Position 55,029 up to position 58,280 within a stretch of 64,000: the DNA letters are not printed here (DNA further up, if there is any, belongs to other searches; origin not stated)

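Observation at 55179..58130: Single polypeptide combining synthase, LysM and AlgG-like beta-helix domains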

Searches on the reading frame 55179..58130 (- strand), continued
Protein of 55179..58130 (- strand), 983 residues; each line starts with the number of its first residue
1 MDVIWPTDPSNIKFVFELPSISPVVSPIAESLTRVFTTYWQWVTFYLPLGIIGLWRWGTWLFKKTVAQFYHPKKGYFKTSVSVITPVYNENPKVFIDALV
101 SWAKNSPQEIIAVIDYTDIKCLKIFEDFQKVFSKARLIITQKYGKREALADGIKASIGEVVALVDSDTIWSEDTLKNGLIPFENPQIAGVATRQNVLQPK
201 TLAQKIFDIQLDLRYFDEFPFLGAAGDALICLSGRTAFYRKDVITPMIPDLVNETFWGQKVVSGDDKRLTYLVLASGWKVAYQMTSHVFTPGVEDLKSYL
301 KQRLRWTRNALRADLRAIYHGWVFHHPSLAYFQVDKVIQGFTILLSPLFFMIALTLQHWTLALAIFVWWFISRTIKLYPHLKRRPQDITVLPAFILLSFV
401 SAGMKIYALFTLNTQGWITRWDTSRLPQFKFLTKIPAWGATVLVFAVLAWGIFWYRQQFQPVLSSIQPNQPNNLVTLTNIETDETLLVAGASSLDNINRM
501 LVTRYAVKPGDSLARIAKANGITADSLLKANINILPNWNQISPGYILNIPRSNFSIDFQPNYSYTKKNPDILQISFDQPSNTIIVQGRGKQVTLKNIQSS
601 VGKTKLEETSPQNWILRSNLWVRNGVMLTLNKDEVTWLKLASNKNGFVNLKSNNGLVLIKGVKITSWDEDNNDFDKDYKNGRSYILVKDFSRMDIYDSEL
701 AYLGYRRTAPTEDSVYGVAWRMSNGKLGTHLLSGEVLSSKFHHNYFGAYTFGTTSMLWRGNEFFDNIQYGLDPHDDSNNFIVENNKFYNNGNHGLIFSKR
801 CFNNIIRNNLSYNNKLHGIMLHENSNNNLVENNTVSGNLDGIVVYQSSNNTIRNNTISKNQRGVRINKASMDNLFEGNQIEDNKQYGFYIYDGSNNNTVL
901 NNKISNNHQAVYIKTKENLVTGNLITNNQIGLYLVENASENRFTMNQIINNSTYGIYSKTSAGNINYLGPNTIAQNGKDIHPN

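Call 13: find_encoding_contigs(protein=P0045, flank=8000, max_places=2)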
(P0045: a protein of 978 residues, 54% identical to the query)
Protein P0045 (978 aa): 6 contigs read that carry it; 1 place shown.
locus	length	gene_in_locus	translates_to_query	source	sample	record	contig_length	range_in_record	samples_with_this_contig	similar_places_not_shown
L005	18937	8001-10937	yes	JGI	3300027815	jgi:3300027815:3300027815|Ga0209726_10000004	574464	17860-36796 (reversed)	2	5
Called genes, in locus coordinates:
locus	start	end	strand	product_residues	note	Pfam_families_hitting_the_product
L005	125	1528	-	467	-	-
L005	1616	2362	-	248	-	-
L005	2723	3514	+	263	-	PF00041:fn3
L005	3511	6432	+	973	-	PF13506:Glyco_transf_21, PF00535:Glycos_transf_2, PF13641:Glyco_tranf_2_3, PF13632:Glyco_trans_2_3, PF05048:NosD, PF13229:Beta_helix, PF05048:NosD, PF13229:Beta_helix, +2 more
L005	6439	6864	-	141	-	PF16656:Pur_ac_phosph_N (weak)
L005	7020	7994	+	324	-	PF03721:UDPG_MGDP_dh_N, PF00984:UDPG_MGDP_dh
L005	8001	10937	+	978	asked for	PF00535:Glycos_transf_2, PF13641:Glyco_tranf_2_3, PF13632:Glyco_trans_2_3, PF01476:LysM, PF05048:NosD, PF13229:Beta_helix, PF05048:NosD, PF13229:Beta_helix, +1 more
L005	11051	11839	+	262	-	PF08787:Alginate_lyase2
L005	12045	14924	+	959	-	PF00005:ABC_tran (faint), PF02463:SMC_N (faint), PF03193:RsgA_GTPase (faint), PF13304:AAA_21 (faint), PF13476:AAA_23 (faint), PF13555:AAA_29 (faint), PF17760:UvrA_inter, PF17755:UvrA_DNA-bind, +1 more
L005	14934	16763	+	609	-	PF01841:Transglut_core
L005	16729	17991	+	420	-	PF01541:GIY-YIG, PF27096:UvrC_M (weak), PF08459:UvrC_RNaseH_dom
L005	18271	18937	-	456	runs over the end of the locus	PF00496:SBP_bac_5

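Call 14: find_encoding_contigs(protein=P0086, flank=8000, max_places=2)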
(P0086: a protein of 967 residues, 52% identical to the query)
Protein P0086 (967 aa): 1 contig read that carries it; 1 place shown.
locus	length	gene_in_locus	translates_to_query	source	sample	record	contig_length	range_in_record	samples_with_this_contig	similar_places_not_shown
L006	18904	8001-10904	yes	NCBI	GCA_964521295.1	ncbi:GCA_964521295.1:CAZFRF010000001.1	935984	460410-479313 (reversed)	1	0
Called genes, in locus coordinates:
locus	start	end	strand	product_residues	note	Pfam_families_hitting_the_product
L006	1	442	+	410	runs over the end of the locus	PF00749:tRNA-synt_1c, PF19269:Anticodon_2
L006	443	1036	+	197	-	-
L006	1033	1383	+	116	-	PF01219:DAGK_prokar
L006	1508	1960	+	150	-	-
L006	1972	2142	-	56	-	-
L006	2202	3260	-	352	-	-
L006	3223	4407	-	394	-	PF13185:GAF_2 (weak), PF00512:HisKA, PF02518:HATPase_c, PF14501:HATPase_c_5 (weak)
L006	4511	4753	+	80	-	PF04226:Transgly_assoc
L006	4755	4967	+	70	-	-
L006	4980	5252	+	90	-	-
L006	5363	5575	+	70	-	-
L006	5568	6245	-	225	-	PF00072:Response_reg, PF00486:Trans_reg_C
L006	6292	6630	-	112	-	PF02325:CCB3_YggT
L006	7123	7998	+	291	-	PF00041:fn3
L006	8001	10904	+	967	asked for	PF13506:Glyco_transf_21, PF00535:Glycos_transf_2, PF13641:Glyco_tranf_2_3, PF13632:Glyco_trans_2_3, PF13229:Beta_helix, PF05048:NosD, PF13229:Beta_helix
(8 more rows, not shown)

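Call 17: search_protein_families(library=pfam, proteins=[L001:7800-10985:+, L001:5477-7324:-, L001:3388-5184:-, L001:1249-3351:+, L001:11276-12139:-, L002:7962-10784:+, L002:6968-7990:+, L002:10768-12051:+, L002:5877-6767:-, L002:2287-3315:+], max_evalue=0.001)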
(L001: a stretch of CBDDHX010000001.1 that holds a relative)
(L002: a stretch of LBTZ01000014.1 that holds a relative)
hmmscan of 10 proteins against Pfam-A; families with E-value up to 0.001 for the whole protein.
L001:7800-10985:+ (1061 aa): 6 families
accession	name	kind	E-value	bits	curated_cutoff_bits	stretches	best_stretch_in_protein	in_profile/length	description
PF13229.12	Beta_helix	-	6.2e-31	107.6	25.9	2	745-888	22-157/158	Right handed beta helix region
PF13641.12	Glyco_tranf_2_3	-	1e-29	104.7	27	1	107-340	3-230/230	Glycosyltransferase like family 2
PF05048.19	NosD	-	2.6e-28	99.3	23.6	2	872-1013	17-157/212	Periplasmic copper-binding protein (NosD)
PF13632.12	Glyco_trans_2_3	-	7.1e-17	62.3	27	1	191-402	1-197/198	Glycosyl transferase family group 2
PF00535.33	Glycos_transf_2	-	2.1e-14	54.2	23.3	1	108-273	1-162/168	Glycosyl transferase family 2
PF13506.12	Glyco_transf_21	-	1.7e-09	37.8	21.7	1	176-339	18-174/174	Glycosyl transferase family 21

L001:5477-7324:- (615 aa): 0 families

L001:3388-5184:- (598 aa): 2 families
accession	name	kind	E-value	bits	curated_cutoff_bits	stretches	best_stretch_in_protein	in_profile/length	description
PF13088.12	BNR_2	-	1.9e-10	41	31.4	1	162-384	73-274/277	BNR repeat-like domain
PF03174.19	CHB_HEX_C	-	0.0002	21.7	23.6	0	294-325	40-74/76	Chitobiase/beta-hexosaminidase C-terminal domain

L001:1249-3351:+ (700 aa): 2 families
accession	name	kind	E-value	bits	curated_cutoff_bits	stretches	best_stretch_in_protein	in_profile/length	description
PF02897.21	Peptidase_S9_N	-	6.9e-105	351.6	24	1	17-423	1-414/414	Prolyl oligopeptidase, N-terminal beta-propeller domain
PF00326.27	Peptidase_S9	-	2.5e-65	220.4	22.6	1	482-697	2-211/213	Prolyl oligopeptidase family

L001:11276-12139:- (287 aa): 0 families

L002:7962-10784:+ (940 aa): 6 families
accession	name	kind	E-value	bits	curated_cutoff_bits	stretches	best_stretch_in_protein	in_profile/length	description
PF13641.12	Glyco_tranf_2_3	-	6.6e-21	75.8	27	1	89-294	25-230/230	Glycosyltransferase like family 2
PF13229.12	Beta_helix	-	9.3e-18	64.8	25.9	2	803-911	39-149/158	Right handed beta helix region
PF05048.19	NosD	-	3e-17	63.2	23.6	1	735-909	14-181/212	Periplasmic copper-binding protein (NosD)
PF00535.33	Glycos_transf_2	-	9.9e-13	48.8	23.3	1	67-227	1-162/168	Glycosyl transferase family 2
PF13632.12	Glyco_trans_2_3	-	9.9e-08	32.5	27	1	145-356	1-197/198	Glycosyl transferase family group 2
PF13506.12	Glyco_transf_21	-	6.2e-05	23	21.7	1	130-293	18-174/174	Glycosyl transferase family 21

L002:6968-7990:+ (340 aa): 11 families
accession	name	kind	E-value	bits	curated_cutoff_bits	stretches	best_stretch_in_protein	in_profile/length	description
PF03721.20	UDPG_MGDP_dh_N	-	3.6e-35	121.7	27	1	7-175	1-184/187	UDP-glucose/GDP-mannose dehydrogenase family, NAD binding domain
PF00984.24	UDPG_MGDP_dh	-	5.4e-16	58.9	25.4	1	192-288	1-93/94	UDP-glucose/GDP-mannose dehydrogenase family, central domain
PF03807.23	F420_oxidored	-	3.1e-06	28.1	21.6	1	8-73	1-67/94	NADP oxidoreductase coenzyme F420-dependent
PF02558.23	ApbA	-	7.2e-06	26.1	22.2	1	9-56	1-47/150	Ketopantoate reductase PanE/ApbA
PF03446.21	NAD_binding_2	-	1.7e-05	25.4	21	1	8-125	1-107/161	NAD binding domain of 6-phosphogluconate dehydrogenase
PF02826.25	2-Hacid_dh_C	-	0.00013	21.8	25.1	1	3-58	33-88/178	D-isomer specific 2-hydroxyacid dehydrogenase, NAD binding domain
PF01210.29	NAD_Gly3P_dh_N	-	0.00014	22.3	23.1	1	8-58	1-51/158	NAD-dependent glycerol-3-phosphate dehydrogenase N-terminus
PF02254.24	TrkA_N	-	0.00018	22.2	23.8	1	9-52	1-44/116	TrkA-N domain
PF13450.12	NAD_binding_8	-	0.00022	21.9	21.9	1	11-54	1-47/68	NAD(P)-binding Rossmann-like domain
PF02737.24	3HCDH_N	-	0.00065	20.1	22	0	8-48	1-41/180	3-hydroxyacyl-CoA dehydrogenase, NAD binding domain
PF14833.11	NAD_binding_11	-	0.00071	20.3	30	0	194-237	3-46/122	NAD-binding of NADP-dependent 3-hydroxyisobutyrate dehydrogenase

L002:10768-12051:+ (427 aa): 3 families
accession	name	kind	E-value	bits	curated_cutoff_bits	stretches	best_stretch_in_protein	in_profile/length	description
PF15892.11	BNR_4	-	9.5e-11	42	27.3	0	37-94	212-267/272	BNR repeat-containing family member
PF13088.12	BNR_2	-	8.7e-09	35.6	31.4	1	176-330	55-208/277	BNR repeat-like domain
PF13859.12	BNR_3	-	3.4e-07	30.4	27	1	178-280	4-113/308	BNR repeat-like domain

L002:5877-6767:- (296 aa): 1 family
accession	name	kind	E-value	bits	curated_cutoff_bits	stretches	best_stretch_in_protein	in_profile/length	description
PF08787.18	Alginate_lyase2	-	1.9e-44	152.6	29.7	1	84-296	2-225/225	Alginate lyase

L002:2287-3315:+ (342 aa): 2 families
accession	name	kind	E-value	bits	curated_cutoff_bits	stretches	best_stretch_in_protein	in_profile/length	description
PF00849.27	PseudoU_synth_2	-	2.2e-34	119.3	26.8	1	117-279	1-151/152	RNA pseudouridylate synthase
PF01479.30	S4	-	1.5e-10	41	22.8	1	42-87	2-48/48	S4 domain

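Call 29: find_encoding_contigs(protein=P0002, flank=7000, max_places=1)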
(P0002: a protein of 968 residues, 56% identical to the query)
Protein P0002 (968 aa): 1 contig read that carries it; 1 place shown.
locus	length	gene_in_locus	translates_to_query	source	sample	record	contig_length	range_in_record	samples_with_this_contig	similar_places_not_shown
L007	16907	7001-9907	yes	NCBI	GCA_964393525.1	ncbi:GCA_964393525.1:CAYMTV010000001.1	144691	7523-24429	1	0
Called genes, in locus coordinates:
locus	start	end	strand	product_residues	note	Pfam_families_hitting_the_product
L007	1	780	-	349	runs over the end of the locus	-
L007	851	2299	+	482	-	PF00749:tRNA-synt_1c, PF19269:Anticodon_2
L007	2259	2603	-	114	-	PF01329:Pterin_4a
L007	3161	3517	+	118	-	PF00076:RRM_1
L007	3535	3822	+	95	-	-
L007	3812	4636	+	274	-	-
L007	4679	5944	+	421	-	PF15892:BNR_4 (faint), PF13088:BNR_2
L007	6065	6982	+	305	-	PF03721:UDPG_MGDP_dh_N, PF00984:UDPG_MGDP_dh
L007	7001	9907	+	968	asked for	PF13506:Glyco_transf_21, PF00535:Glycos_transf_2, PF13641:Glyco_tranf_2_3, PF13632:Glyco_trans_2_3, PF01476:LysM, PF13229:Beta_helix, PF13229:Beta_helix, PF05048:NosD, +3 more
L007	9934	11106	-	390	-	PF13493:DUF4118 (weak), PF00512:HisKA, PF02518:HATPase_c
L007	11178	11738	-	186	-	-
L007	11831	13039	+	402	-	PF00155:Aminotran_1_2, PF01041:DegT_DnrJ_EryC1 (faint)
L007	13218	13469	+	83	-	-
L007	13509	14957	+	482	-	PF00929:RNase_T, PF13482:RNase_H_2 (faint), PF16473:Rv2179c-like (faint), PF01541:GIY-YIG (weak), PF27096:UvrC_M, PF27115:Cho_C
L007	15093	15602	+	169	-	PF02502:LacAB_rpiB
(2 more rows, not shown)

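Call 30: find_encoding_contigs(protein=P0054, flank=7000, max_places=1)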
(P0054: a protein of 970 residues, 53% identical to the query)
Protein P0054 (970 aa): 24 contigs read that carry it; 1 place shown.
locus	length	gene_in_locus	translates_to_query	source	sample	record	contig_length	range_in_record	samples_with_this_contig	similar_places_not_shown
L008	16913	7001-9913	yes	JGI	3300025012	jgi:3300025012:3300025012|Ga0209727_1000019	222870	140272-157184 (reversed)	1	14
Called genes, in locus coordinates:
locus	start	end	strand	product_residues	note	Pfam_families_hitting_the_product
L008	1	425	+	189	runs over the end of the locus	PF20803:PaaX_M, PF09827:CRISPR_Cas2 (faint)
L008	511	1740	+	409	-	PF00932:LTD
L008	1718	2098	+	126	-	PF04892:VanZ-LLP1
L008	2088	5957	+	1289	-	PF19077:Big_13 (faint), PF05048:NosD, PF13229:Beta_helix, PF22352:K319L-like_PKD, PF13287:Fn3_assoc, PF13290:CHB_HEX_C_1, PF16656:Pur_ac_phosph_N, PF00041:fn3, +1 more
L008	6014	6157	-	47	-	-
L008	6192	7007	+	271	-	PF00041:fn3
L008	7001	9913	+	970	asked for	PF00535:Glycos_transf_2, PF13641:Glyco_tranf_2_3, PF13632:Glyco_trans_2_3, PF05048:NosD, PF13229:Beta_helix, PF05048:NosD, PF13229:Beta_helix, PF05048:NosD, +1 more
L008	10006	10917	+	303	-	PF03721:UDPG_MGDP_dh_N, PF00984:UDPG_MGDP_dh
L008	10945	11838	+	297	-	PF08787:Alginate_lyase2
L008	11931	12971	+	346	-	PF00041:fn3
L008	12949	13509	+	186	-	PF04203:Sortase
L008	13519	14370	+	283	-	PF00188:CAP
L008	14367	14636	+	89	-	-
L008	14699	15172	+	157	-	PF13563:2_5_RNA_ligase2, PF02834:LigT_PEase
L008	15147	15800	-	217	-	PF01746:tRNA_m1G_MT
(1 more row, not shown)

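Call 31: find_encoding_contigs(protein=P0119, flank=7000, max_places=1)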
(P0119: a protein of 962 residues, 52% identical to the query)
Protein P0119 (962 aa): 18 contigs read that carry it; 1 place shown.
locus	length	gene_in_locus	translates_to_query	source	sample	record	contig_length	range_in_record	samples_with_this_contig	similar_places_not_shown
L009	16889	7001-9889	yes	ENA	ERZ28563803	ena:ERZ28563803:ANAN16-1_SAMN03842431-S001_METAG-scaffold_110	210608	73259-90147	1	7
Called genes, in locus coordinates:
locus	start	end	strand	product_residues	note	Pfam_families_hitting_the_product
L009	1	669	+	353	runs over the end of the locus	PF02661:Fic, PF22168:DIP2311-like_C (weak)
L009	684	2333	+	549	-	-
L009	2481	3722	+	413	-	-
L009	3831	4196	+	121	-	PF05635:23S_rRNA_IVP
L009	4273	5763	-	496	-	-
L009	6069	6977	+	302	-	PF03721:UDPG_MGDP_dh_N, PF00984:UDPG_MGDP_dh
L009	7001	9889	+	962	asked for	PF13506:Glyco_transf_21, PF00535:Glycos_transf_2, PF13641:Glyco_tranf_2_3, PF13632:Glyco_trans_2_3, PF13229:Beta_helix, PF05048:NosD, PF13229:Beta_helix, PF05048:NosD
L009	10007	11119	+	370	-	PF22842:Pel9A-like_beta_helix, PF13229:Beta_helix (weak)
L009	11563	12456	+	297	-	-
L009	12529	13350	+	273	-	-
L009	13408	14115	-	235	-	-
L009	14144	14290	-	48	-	-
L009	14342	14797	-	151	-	PF00293:NUDIX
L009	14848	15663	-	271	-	PF00702:Hydrolase (faint), PF05116:S6PP (faint), PF08282:Hydrolase_3, PF12710:HAD (faint)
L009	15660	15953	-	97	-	-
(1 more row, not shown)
